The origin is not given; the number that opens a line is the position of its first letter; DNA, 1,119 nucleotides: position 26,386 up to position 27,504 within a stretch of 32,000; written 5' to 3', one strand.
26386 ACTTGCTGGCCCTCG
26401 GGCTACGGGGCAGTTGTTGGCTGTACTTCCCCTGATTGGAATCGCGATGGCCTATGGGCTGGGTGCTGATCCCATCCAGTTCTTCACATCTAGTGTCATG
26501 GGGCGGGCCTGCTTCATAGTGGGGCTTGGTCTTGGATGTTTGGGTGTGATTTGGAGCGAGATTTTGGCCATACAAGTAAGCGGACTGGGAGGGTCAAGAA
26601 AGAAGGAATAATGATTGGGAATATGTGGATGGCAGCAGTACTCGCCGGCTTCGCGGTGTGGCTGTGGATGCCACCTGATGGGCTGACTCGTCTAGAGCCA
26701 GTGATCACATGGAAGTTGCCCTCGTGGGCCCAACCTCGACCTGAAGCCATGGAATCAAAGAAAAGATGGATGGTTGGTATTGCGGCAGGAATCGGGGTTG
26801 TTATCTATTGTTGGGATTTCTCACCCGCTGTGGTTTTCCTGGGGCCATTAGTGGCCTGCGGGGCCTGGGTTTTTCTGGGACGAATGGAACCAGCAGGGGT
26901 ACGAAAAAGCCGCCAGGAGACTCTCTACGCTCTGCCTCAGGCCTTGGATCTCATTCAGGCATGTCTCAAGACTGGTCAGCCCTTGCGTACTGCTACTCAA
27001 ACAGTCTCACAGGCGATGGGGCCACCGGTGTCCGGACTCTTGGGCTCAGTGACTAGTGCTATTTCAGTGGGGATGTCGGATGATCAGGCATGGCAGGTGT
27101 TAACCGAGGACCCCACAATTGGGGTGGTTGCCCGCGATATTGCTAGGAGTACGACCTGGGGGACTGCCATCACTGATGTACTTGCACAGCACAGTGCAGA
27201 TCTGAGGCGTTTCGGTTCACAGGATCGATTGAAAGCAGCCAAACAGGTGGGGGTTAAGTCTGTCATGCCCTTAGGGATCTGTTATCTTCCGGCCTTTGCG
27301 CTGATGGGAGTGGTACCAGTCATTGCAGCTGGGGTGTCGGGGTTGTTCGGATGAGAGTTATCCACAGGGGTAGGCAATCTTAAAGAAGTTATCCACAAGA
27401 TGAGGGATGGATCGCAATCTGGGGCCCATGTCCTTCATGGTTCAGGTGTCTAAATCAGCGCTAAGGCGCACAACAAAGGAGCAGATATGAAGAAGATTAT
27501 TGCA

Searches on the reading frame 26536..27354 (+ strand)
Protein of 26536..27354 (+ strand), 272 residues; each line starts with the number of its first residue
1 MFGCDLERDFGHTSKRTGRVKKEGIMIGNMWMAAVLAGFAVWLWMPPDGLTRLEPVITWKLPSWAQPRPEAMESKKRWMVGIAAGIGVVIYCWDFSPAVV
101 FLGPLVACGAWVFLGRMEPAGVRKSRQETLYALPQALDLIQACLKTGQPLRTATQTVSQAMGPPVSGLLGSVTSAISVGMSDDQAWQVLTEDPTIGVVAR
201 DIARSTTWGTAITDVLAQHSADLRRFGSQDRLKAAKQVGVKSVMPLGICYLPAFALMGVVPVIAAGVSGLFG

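Call 91: search_protein_families(library=pfam, max_evalue=0.0001, proteins=[window:26536-27354:+])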
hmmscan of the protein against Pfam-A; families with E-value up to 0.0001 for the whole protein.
window:26536-27354:+ (272 aa): 1 family
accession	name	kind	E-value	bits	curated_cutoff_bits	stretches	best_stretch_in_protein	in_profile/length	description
PF00482.28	T2SSF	-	3.8e-07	30.5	25.2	1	137-259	2-124/125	Type II secretion system (T2SS), protein F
